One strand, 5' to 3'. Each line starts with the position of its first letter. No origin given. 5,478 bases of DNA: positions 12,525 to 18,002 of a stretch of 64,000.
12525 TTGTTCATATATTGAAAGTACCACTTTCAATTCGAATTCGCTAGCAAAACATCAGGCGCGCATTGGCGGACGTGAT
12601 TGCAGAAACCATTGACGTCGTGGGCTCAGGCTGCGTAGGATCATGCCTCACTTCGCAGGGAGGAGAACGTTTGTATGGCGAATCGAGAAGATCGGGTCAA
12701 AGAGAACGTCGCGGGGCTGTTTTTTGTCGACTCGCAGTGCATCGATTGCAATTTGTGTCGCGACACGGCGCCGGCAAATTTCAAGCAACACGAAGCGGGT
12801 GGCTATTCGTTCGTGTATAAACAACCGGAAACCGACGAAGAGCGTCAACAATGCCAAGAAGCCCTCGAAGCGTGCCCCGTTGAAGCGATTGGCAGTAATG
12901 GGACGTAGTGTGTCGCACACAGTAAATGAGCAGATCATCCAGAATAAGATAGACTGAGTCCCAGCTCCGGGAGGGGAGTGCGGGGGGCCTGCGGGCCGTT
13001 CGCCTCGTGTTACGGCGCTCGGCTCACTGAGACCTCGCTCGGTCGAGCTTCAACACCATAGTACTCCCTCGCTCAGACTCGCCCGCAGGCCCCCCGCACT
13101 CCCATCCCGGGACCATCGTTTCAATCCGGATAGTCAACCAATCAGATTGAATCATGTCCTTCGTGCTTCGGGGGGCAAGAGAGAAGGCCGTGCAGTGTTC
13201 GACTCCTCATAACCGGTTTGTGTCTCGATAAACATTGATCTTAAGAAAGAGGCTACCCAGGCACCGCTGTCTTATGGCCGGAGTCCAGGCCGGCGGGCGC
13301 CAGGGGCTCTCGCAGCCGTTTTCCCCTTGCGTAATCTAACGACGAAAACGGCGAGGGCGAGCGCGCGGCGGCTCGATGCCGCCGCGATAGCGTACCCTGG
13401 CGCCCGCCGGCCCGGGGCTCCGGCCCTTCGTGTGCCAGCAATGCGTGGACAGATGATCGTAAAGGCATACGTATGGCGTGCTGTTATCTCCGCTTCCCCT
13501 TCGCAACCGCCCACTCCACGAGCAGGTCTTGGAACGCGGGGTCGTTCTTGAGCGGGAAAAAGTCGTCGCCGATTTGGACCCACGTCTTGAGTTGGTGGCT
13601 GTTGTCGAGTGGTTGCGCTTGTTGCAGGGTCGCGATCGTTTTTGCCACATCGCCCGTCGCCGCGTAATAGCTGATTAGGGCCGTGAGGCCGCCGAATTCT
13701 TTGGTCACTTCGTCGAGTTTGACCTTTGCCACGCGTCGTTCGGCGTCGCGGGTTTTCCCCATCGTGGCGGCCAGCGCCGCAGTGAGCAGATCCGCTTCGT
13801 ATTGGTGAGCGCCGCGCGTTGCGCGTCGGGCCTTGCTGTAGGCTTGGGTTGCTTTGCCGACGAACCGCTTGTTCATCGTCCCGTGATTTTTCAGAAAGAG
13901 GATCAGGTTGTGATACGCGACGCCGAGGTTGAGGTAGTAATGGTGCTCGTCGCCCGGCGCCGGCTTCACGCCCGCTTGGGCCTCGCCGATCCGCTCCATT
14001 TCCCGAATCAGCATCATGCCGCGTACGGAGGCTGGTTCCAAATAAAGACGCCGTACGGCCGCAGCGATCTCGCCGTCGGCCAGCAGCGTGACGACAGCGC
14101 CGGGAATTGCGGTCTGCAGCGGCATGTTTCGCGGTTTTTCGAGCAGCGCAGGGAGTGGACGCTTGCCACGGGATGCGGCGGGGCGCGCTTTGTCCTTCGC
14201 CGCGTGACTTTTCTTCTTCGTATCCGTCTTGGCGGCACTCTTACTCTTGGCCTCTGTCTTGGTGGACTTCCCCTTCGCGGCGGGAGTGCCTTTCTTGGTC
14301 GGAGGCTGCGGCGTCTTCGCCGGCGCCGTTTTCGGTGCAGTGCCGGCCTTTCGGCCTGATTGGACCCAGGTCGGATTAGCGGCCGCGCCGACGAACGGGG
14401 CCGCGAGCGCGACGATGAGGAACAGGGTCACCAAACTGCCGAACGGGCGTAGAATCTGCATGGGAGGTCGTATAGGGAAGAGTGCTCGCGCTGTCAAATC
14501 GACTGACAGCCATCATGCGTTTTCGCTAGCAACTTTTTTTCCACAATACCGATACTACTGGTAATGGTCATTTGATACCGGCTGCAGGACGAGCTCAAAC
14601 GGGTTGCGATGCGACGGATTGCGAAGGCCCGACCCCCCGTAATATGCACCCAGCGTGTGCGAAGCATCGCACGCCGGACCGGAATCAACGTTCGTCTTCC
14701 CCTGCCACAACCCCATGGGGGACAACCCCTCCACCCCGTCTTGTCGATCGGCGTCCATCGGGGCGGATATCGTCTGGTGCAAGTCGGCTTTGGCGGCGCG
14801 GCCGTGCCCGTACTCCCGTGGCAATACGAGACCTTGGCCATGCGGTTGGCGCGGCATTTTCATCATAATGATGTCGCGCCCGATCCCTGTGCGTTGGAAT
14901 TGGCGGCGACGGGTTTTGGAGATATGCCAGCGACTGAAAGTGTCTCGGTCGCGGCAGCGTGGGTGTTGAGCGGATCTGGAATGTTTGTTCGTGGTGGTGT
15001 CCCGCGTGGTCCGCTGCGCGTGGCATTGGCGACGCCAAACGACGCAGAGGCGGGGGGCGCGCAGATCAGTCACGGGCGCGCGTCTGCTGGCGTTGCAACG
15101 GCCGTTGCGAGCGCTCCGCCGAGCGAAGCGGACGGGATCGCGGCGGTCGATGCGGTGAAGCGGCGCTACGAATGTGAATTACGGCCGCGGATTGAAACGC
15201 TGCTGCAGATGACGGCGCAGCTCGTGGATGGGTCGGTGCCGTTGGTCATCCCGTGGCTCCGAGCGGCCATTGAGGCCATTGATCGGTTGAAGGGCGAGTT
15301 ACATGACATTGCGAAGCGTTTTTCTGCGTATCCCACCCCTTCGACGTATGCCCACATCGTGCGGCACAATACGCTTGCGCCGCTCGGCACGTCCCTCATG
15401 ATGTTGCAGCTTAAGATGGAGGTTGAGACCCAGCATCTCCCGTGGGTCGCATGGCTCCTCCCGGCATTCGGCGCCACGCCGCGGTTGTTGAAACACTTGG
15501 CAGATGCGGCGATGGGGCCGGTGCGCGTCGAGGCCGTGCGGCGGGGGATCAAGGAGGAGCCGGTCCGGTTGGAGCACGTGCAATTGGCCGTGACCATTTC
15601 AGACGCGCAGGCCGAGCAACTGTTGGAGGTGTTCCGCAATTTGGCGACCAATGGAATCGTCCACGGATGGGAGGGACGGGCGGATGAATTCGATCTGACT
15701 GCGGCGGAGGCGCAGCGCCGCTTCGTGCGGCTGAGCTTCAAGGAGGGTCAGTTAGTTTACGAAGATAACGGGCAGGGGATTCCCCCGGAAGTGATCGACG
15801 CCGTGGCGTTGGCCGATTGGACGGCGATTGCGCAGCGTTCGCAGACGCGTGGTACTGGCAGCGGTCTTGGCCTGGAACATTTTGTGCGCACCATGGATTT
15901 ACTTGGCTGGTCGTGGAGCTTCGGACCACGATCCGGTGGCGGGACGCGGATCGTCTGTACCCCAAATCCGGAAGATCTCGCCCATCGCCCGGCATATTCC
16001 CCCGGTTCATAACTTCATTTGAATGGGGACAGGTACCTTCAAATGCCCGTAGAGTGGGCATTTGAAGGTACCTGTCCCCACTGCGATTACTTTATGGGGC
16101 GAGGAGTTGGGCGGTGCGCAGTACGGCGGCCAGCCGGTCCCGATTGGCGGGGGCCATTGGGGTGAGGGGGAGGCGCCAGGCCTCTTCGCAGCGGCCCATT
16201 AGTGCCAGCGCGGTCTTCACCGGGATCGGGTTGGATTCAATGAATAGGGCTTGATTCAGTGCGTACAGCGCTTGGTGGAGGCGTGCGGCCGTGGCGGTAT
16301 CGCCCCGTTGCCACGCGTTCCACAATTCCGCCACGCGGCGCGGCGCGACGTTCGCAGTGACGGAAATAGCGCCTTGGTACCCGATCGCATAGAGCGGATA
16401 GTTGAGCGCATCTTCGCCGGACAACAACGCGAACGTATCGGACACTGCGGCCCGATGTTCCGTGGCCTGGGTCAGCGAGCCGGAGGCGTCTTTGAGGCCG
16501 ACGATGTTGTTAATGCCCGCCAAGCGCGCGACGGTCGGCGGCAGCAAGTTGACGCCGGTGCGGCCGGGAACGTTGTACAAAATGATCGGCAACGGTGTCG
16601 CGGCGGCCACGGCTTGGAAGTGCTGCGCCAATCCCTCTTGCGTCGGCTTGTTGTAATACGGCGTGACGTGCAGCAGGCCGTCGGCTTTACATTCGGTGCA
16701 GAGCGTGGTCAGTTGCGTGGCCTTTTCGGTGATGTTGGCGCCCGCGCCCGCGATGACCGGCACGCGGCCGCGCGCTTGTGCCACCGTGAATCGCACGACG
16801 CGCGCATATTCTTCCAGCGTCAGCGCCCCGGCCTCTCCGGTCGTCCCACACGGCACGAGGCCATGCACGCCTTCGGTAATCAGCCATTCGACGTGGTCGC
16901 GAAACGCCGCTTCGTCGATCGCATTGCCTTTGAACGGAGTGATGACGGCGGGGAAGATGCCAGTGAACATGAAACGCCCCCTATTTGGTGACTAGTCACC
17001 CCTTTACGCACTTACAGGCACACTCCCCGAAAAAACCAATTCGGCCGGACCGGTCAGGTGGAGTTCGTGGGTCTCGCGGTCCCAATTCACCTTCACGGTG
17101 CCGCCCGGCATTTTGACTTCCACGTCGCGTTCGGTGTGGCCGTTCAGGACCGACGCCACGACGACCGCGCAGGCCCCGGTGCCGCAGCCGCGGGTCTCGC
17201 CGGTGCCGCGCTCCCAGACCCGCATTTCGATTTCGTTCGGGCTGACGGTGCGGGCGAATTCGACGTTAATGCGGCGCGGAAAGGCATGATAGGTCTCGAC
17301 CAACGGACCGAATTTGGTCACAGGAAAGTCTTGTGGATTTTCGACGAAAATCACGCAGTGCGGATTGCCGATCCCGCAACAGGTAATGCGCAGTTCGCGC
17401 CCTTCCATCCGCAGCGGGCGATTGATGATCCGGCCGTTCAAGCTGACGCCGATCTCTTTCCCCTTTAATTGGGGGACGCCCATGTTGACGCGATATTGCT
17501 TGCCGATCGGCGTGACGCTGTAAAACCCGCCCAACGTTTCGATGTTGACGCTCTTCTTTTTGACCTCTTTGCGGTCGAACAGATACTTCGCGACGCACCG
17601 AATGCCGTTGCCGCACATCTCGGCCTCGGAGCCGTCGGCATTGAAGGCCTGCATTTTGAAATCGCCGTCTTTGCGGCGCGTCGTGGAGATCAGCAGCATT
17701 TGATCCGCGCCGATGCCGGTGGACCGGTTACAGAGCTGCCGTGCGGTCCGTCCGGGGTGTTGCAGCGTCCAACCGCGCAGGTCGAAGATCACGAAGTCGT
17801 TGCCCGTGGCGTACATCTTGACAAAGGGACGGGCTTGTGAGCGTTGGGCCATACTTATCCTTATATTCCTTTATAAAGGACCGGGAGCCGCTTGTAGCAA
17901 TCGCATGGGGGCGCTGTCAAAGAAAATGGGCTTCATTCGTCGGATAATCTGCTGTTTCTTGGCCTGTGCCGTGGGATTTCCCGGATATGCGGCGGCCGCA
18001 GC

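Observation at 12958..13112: ~155 bp repeated element with compensatory base changes in its terminal stems (two copies, both ~50-70 nt downstream of a plus-strand gene)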

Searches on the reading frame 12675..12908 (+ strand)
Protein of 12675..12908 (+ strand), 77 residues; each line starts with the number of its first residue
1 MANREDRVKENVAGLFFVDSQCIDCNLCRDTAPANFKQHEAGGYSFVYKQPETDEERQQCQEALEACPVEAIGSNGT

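Call 15: find_encoding_contigs(protein=window:12675-12908:+, flank=3000, max_places=10)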
Protein window:12675-12908:+ (77 aa): 3 contigs read that carry it; 3 places shown.
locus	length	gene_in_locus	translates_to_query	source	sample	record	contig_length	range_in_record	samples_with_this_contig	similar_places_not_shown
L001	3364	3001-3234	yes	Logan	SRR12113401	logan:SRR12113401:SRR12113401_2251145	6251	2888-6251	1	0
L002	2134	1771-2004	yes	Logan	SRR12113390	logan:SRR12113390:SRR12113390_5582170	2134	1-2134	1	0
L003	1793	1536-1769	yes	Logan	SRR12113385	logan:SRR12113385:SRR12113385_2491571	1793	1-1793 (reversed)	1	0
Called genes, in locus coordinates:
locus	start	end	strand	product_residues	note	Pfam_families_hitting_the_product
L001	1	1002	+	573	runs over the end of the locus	PF14716:HHH_8, PF00633:HHH (faint), PF12826:HHH_2 (faint), PF14520:HHH_5, PF14791:DNA_pol_B_thumb, PF02811:PHP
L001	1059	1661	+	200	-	PF00730:HhH-GPD, PF00633:HHH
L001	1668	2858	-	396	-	PF13191:AAA_16 (faint), PF13173:AAA_14, PF13401:AAA_22 (faint), PF13635:DUF4143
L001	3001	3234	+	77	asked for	PF13459:Fer4_15 (weak), PF13370:Fer4_13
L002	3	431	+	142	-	?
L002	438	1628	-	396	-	PF13191:AAA_16 (faint), PF13173:AAA_14, PF13401:AAA_22 (faint), PF13635:DUF4143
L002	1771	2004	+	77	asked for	PF13459:Fer4_15 (weak), PF13370:Fer4_13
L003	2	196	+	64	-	?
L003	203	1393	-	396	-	PF13191:AAA_16 (faint), PF13173:AAA_14, PF13401:AAA_22 (faint), PF13635:DUF4143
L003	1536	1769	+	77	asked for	PF13459:Fer4_15 (weak), PF13370:Fer4_13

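Call 74: search_protein_families(library=pfam, proteins=[window:12675-12908:+], max_evalue=0.00001)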
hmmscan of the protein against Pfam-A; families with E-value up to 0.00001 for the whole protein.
window:12675-12908:+ (77 aa): 2 families
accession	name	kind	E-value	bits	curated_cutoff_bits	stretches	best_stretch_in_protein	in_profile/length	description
PF13370.11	Fer4_13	-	7.6e-22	78.2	24.5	1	18-73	1-57/58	4Fe-4S single cluster domain of Ferredoxin I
PF13459.11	Fer4_15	-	4e-07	31.1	22.4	1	20-72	6-64/66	4Fe-4S single cluster domain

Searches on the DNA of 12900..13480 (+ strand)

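Call 24: search_rna_families(source=window, start=12900, end=13480, threshold=evalue, max_evalue=10)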
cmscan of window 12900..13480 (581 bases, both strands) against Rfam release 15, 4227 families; matches with E-value up to 10: 2.
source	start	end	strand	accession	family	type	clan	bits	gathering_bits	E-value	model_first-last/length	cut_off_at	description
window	12976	13100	+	RF03433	mir-2576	Gene; miRNA;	-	17.5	83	6.8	1-120/120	no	mir-2576 microRNA precursor family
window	13118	13162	-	RF01322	CRISPR-DR9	Gene; CRISPR;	-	13.6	45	7.6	1-37/37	no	CRISPR RNA direct repeat element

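Call 26: search_dna_similar(query=window:12958-13116:+, collection=plasmids, mode=distant, max_evalue=1)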
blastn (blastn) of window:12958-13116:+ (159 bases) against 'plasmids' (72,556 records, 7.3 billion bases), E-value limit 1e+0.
Records with a match: 4; places in all: 4; records where one place covers at least 80% of the query: 0.
Best place of each record, by identity: 90-95% 3; 80-90% 1.
By first word of the organism name: Streptomyces 3; Embleya 1.
By predicted mobility (MOB-suite, as given by PLSDB): mobilizable 3; non-mobilizable 1.
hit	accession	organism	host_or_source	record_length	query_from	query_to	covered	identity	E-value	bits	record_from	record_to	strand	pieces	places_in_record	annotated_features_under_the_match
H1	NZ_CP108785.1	Embleya sp. NBC_00888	-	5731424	24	69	29%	81.6%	1e-1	43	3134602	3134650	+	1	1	none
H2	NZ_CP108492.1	Streptomyces sp. NBC_01243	-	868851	106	132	17%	92.6%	4e-1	41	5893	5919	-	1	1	ATP-binding protein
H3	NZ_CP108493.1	Streptomyces sp. NBC_01243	-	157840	106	132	17%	92.6%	4e-1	41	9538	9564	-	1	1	ATP-binding protein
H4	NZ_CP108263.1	Streptomyces sp. NBC_00053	-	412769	106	132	17%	92.6%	4e-1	41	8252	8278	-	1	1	ATP-binding protein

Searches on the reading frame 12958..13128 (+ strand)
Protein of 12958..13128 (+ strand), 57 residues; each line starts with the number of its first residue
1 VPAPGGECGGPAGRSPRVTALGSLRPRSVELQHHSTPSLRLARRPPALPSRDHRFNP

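Call 20: find_homologous_proteins(query=A3, max_evalue=0.01)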
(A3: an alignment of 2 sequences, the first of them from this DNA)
Query A3 (2 sequences): 42 candidates shared short words with the query, none scored E <= 0.01.
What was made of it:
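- Tried and rejected: Nothing was found in the 5.8 billion protein set (call 20).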

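Call 55: search_protein_representatives(alignment_id=A3)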
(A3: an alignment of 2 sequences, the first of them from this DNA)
Query: 2 sequences, 59 profile positions. Proteins with E-value up to 0.001 (for the whole library): 1; up to 1e-10: 0; up to 1e-30: 0. The best 1 are listed.
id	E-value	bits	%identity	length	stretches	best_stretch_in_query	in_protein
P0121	5.3e-06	42.2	-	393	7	31-51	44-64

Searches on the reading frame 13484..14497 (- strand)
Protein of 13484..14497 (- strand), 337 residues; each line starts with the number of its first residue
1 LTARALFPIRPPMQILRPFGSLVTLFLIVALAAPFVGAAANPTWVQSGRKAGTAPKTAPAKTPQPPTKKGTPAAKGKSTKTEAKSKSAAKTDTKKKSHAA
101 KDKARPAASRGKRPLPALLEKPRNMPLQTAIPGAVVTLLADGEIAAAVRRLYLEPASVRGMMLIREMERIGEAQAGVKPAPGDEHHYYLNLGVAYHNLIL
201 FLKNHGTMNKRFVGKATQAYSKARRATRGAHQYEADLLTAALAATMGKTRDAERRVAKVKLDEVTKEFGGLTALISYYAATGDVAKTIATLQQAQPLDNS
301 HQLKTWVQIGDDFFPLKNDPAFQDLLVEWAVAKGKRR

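Call 40: find_encoding_contigs(protein=window:13484-14497:-, flank=3000, max_places=10)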
Protein window:13484-14497:- (337 aa): no gene with exactly this product is on record in the collection.

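Call 42: find_encoding_contigs(protein=window:13484-14461:-, flank=3000, max_places=10)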
Protein window:13484-14461:- (325 aa): 1 contig read that carries it; 1 place shown.
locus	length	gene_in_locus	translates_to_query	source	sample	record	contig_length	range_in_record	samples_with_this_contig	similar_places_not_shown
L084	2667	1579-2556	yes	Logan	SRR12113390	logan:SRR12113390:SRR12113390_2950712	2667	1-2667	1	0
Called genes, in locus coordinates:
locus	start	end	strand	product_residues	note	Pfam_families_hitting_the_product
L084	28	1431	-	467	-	PF02518:HATPase_c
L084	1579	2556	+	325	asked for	-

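Call 75: search_protein_families(library=pfam, proteins=[window:13484-14461:-], max_evalue=0.00001)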
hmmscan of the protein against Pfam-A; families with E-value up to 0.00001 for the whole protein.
window:13484-14461:- (325 aa): 0 families

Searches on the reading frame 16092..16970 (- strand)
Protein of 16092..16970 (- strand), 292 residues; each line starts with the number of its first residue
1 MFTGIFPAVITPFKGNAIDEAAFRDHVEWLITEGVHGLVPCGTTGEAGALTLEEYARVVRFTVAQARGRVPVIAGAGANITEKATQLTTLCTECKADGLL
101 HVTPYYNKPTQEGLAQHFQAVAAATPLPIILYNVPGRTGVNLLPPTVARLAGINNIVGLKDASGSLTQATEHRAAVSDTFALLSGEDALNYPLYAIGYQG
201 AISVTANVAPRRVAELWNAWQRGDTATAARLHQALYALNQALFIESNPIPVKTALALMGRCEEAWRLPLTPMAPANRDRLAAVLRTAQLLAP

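Call 75: search_protein_families(library=pfam, proteins=[window:16092-16970:-], max_evalue=0.00001)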
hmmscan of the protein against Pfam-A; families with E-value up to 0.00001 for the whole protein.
window:16092-16970:- (292 aa): 1 family
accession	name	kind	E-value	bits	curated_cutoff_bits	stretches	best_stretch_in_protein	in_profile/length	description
PF00701.28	DHDPS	-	1.2e-90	303.6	22.1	1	2-285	2-287/289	Dihydrodipicolinate synthetase family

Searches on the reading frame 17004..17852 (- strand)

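Call 75: search_protein_families(library=pfam, proteins=[window:17004-17852:-], max_evalue=0.00001)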
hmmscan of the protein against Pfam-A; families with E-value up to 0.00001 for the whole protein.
window:17004-17852:- (282 aa): 1 family
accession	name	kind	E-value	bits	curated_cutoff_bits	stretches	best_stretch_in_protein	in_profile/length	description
PF01678.24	DAP_epimerase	-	7.3e-61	204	34.7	2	159-273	3-121/121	Diaminopimelate epimerase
